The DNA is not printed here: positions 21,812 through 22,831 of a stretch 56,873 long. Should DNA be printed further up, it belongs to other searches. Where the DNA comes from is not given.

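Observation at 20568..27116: Candidate undescribed nucleotide-targeting module: Dcd-like deaminase, Tmk-like kinase, HAD nucleotidase and three radical-SAM-type enzymes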

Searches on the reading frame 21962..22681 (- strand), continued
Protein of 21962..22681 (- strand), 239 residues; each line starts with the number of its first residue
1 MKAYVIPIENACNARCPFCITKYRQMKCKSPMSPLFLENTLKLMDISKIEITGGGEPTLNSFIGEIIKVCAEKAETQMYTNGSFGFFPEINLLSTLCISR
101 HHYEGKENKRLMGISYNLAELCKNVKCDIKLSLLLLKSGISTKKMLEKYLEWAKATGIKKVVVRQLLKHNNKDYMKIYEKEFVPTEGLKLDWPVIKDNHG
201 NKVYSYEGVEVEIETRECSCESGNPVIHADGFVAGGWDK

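Call 57: search_solved_structures(query=A1, max_evalue=1, show_alignments=5)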
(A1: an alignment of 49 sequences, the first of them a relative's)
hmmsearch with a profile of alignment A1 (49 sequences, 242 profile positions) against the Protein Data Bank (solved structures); distinct sequences matched with E-value up to 1: 33.
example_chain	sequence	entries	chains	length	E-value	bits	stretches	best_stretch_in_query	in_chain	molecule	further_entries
9dfn_A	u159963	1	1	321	1.8e-09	40.5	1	10-146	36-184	Radical SAM core domain-containing protein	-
9dfu_A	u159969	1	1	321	1.8e-09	40.5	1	10-146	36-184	Radical SAM core domain-containing protein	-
6b4c_A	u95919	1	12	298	1.6e-08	37.4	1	9-123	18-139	Viperin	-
9dgw_A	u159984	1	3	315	1.8e-08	37.3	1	9-123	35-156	Radical SAM core domain-containing protein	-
9dfw_A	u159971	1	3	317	1.9e-08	37.2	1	9-123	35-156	Radical SAM core domain-containing protein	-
7n7i_A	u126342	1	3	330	2e-08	37.1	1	9-123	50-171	Viperin-like enzyme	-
2fb2_A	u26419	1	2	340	9.1e-07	31.7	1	7-145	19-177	Molybdenum cofactor biosynthesis protein A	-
1tv7_A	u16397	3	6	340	1.1e-06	31.4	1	7-145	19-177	Molybdenum cofactor biosynthesis protein A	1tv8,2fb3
7tol_A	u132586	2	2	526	1.2e-06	31.3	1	6-101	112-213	glycerol dibiphytanyl glycerol tetraether - macrocyclic archaeol synthase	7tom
7n7h_A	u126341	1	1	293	8e-06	28.6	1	10-112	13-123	VIPERIN-LIKE ENZYME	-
4m7s_A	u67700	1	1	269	1.4e-05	27.9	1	7-101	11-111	BtrN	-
4m7t_A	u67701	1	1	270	1.5e-05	27.7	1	7-101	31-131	BtrN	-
5vsl_A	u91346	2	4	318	2.3e-05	27.1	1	10-112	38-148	Radical S-adenosyl methionine domain-containing protein 2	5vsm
6q2p_A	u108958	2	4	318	2.3e-05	27.1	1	10-112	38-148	Radical S-adenosyl methionine domain-containing protein 2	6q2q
8wm2_A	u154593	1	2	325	0.00014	24.5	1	8-104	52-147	Fe-S radical SAM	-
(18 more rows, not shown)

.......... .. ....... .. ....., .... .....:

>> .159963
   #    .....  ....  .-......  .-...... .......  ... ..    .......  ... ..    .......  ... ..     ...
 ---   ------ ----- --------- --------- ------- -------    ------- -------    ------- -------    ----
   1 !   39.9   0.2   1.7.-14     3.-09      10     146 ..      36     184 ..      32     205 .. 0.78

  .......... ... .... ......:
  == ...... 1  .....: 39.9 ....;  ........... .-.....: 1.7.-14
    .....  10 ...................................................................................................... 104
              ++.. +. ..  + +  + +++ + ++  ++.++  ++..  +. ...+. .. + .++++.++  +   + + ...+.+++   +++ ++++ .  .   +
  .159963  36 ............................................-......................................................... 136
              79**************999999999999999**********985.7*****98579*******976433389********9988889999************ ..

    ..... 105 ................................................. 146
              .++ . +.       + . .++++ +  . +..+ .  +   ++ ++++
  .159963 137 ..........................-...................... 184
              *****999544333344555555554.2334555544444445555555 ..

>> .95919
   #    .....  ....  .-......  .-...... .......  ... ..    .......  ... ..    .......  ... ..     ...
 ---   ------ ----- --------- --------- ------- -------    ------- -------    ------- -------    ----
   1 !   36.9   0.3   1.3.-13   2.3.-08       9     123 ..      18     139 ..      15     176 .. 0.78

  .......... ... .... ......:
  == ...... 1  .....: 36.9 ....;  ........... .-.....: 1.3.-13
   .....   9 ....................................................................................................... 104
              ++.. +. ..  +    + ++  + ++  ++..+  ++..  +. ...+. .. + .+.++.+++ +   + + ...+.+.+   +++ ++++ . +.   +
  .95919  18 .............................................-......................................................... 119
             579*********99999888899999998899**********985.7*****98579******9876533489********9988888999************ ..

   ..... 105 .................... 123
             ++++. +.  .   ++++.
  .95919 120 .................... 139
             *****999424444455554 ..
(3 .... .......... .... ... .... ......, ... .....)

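Call 64: find_encoding_contigs(protein=P0142, flank=6000, max_places=1)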
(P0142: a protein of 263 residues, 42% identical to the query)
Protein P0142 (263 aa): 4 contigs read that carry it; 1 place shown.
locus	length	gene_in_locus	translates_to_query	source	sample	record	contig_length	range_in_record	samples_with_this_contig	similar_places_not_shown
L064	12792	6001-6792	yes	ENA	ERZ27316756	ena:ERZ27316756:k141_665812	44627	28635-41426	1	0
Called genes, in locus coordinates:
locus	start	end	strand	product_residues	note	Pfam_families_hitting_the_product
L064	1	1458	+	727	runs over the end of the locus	PF02518:HATPase_c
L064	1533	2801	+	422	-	PF26926:Phage_T4_rIIB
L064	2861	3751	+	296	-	PF03819:MazG (faint), PF01467:CTP_transf_like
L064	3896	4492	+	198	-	-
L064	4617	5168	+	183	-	-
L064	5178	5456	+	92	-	-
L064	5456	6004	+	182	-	PF22769:DCD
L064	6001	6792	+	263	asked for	PF04055:Radical_SAM (weak)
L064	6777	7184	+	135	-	-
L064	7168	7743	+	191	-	-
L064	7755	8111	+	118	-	-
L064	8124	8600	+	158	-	-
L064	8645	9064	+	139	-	-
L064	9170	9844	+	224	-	PF01541:GIY-YIG (weak)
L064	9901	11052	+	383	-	PF17767:NAPRTase_N, PF04095:NAPRTase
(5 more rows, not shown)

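Call 65: find_encoding_contigs(protein=P0150, flank=6000, max_places=1)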
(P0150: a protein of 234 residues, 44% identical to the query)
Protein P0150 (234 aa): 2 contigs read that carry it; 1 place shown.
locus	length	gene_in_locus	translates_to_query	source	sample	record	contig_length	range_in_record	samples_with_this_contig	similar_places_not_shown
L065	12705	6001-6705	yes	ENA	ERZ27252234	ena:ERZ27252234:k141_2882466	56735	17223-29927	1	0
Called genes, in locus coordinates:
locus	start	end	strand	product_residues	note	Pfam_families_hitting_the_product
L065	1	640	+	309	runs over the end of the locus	PF00561:Abhydrolase_1 (faint), PF12146:Hydrolase_4, PF12697:Abhydrolase_6, PF20408:Abhydrolase_11 (weak)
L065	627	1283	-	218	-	PF14360:PAP2_C (weak)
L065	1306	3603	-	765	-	PF01751:Toprim, PF01131:Topoisom_bac, PF01396:Zn_ribbon_Top1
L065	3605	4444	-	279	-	PF08279:HTH_11 (faint)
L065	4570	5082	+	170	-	PF13521:AAA_28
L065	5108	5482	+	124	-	-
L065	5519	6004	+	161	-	PF02223:Thymidylate_kin (faint)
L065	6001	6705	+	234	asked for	PF04055:Radical_SAM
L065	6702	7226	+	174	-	PF22769:DCD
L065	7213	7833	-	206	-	PF14582:Metallophos_3 (faint), PF00149:Metallophos, PF12850:Metallophos_2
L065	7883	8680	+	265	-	PF00990:GGDEF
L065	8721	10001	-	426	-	PF02403:Seryl_tRNA_N, PF00587:tRNA-synt_2b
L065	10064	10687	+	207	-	-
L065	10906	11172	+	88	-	PF22665:WHD_DUF6293 (faint)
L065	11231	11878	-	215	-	PF00730:HhH-GPD, PF00633:HHH (weak)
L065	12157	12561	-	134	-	-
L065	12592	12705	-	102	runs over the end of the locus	PF02150:Zn_ribbon_RPB9 (weak), PF01096:Zn_ribbon_TFIIS, PF12760:Zn_ribbon_IS1595 (weak)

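Call 66: find_encoding_contigs(protein=P0166, flank=6000, max_places=1)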
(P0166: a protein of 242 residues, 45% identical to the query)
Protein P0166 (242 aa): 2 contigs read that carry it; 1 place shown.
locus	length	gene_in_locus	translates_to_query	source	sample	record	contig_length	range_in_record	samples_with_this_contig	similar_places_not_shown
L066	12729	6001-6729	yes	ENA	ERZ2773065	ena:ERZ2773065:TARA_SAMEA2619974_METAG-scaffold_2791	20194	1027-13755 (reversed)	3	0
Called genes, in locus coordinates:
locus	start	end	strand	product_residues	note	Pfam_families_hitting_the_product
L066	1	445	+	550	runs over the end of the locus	PF00004:AAA, PF07724:AAA_2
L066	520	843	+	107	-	-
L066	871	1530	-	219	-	PF00588:SpoU_methylase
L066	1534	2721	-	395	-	PF02163:Peptidase_M50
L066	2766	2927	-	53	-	-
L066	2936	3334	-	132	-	PF21485:IF5A-like_N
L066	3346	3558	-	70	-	PF00125:Histone (weak), PF15511:CENP-T_C (weak), PF00808:CBFD_NFYB_HMF, PF15630:CENP-S (weak)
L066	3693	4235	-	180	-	-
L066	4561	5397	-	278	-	-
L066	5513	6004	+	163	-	PF13521:AAA_28 (faint), PF02223:Thymidylate_kin (faint)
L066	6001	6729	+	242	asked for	PF04055:Radical_SAM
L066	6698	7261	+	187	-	PF22769:DCD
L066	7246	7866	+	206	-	PF13521:AAA_28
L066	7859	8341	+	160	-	PF01928:CYTH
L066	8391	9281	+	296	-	PF00561:Abhydrolase_1, PF12146:Hydrolase_4, PF12697:Abhydrolase_6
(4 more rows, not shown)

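Call 100: search_protein_families(library=padloc, proteins=[L060:7546-8004:+], max_evalue=0.01)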
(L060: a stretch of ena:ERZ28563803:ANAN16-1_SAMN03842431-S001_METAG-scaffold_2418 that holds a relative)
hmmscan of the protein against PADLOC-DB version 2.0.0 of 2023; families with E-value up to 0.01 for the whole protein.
L060:7546-8004:+ (152 aa): 0 families

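Call 108: fold_search(model_id=the predicted structure, library=viral)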
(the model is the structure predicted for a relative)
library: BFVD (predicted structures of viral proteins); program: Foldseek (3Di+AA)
matches with E <= 10: 631; with E <= 0.001: 53
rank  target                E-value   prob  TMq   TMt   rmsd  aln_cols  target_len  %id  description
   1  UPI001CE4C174         5.0e-10  1.00  0.66  0.44  10.0       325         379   18  (no name look-up for this kind of identifier)
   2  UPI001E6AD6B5         8.1e-10  1.00  0.66  0.36   7.1       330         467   18  (no name look-up for this kind of identifier)
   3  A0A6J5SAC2            8.4e-08  1.00  0.65  0.50   5.5       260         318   12  4Fe4S-binding SPASM domain containing protein [uncultured Caudovirales phage]
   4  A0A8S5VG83            2.1e-07  1.00  0.59  0.40   7.2       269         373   15  Putative Fe-S oxidoreductase [Myoviridae sp. ctkfK18]
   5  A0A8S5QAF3            3.1e-07  1.00  0.64  0.58   4.3       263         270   16  Radical SAM core domain-containing protein [Siphoviridae sp. ctu9a31]
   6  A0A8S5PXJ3            5.0e-07  1.00  0.63  0.46   4.5       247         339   15  Putative Fe-S oxidoreductase [Podoviridae sp. ctIlO27]
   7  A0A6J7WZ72            5.3e-07  1.00  0.55  0.63   4.0       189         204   15  Radical_SAM domain containing protein [uncultured Caudovirales phage]
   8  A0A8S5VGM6            6.8e-07  1.00  0.53  0.38   3.5       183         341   18  Tungsten cofactor oxidoreductase radical SAM maturase [Myoviridae sp. ctkfK18]
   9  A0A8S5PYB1            7.6e-07  1.00  0.62  0.55   7.6       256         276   16  Radical SAM core domain-containing protein [Podoviridae sp. ctIlO27]
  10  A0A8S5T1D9            1.6e-06  1.00  0.53  0.30   6.0       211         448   18  Fe-S oxidoreductase [Myoviridae sp. ctWb16]
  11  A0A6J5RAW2            3.2e-06  1.00  0.56  0.43   8.5       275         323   14  Radical_SAM domain containing protein [uncultured Caudovirales phage]
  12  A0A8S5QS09            3.6e-06  1.00  0.62  0.28   8.0       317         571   14  7-cyano-7-deazaguanine synthase [Myoviridae sp. ctgXL3]
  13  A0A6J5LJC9            3.8e-06  1.00  0.53  0.32   5.6       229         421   14  Radical_SAM domain containing protein [uncultured Caudovirales phage]
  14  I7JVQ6                6.5e-06  1.00  0.53  0.44   8.8       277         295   14  Radical SAM domain-containing protein [Campylobacter phage CP21]
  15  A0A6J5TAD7            6.5e-06  1.00  0.51  0.43  11.6       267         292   16  4Fe-4S single cluster domain containing protein [uncultured Caudovirales phage]
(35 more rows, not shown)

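Call 113: find_related_loci(query=A1, collection=viral_contigs, flank=8000)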
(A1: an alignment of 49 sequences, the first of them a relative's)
Query A1 (239 aa) in viral_contigs; peptide patterns used: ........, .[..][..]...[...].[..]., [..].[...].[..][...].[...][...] (x = any residue, [..] = any of these).
49 stretches matched a pattern; 9 encode a relative of the query (tblastn E <= 1e-3); 9 distinct loci.
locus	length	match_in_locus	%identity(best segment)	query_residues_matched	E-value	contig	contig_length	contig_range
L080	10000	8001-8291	33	4-84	5e-9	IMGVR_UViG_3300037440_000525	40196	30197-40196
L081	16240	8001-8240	33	6-83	3e-7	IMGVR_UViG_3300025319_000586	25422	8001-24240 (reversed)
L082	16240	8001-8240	33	6-83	3e-7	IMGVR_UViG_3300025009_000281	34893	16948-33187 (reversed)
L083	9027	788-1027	33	6-83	7e-7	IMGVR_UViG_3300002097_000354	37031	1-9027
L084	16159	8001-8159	45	7-59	1e-6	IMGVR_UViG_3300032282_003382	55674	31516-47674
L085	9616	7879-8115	36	6-82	2e-6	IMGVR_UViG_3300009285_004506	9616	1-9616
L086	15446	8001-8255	31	9-83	1e-5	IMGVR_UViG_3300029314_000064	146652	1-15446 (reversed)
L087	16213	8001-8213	36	5-70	2e-5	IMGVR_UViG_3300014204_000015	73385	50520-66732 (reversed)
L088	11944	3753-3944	33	6-68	1e-4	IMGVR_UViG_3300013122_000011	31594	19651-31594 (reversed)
